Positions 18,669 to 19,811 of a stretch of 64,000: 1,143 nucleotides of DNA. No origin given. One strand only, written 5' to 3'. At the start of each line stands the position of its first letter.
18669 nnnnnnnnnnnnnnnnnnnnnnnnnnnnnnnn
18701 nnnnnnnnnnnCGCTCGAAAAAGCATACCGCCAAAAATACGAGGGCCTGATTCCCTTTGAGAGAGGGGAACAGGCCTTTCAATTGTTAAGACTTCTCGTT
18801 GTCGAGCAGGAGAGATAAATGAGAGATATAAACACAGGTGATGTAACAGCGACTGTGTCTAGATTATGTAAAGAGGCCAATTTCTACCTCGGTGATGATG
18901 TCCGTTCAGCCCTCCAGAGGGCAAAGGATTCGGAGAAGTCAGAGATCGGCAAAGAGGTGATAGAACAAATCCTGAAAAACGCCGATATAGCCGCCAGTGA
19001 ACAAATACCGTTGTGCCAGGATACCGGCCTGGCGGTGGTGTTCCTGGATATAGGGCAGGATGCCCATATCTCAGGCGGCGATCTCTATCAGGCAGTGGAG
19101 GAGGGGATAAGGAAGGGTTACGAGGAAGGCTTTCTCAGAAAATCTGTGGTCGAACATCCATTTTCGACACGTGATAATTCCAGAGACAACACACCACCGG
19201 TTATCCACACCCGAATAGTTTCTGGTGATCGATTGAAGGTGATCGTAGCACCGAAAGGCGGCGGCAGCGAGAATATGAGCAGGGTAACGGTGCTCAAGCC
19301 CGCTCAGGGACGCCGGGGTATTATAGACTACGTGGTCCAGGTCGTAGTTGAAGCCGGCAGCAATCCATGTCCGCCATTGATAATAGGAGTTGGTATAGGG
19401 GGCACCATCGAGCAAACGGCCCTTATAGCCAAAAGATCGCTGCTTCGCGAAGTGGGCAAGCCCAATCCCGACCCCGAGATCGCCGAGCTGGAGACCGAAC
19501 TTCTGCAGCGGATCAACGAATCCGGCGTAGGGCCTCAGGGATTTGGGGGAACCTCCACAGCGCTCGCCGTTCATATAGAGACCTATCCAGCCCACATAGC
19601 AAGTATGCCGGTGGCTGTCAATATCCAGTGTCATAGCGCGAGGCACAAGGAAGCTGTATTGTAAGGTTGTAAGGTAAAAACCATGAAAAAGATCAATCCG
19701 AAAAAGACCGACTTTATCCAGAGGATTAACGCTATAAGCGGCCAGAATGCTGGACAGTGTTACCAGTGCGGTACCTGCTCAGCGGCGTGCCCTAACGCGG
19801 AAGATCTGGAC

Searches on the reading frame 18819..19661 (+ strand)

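Call 79: search_protein_families(library=pfam, proteins=[window:18819-19661:+], max_evalue=0.00001)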
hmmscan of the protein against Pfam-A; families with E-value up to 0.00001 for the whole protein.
window:18819-19661:+ (281 aa): 1 family
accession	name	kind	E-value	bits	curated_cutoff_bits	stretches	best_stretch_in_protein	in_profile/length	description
PF05681.19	Fumerase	-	9e-114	379.8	25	1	11-279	2-269/270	Fumarate hydratase (Fumerase)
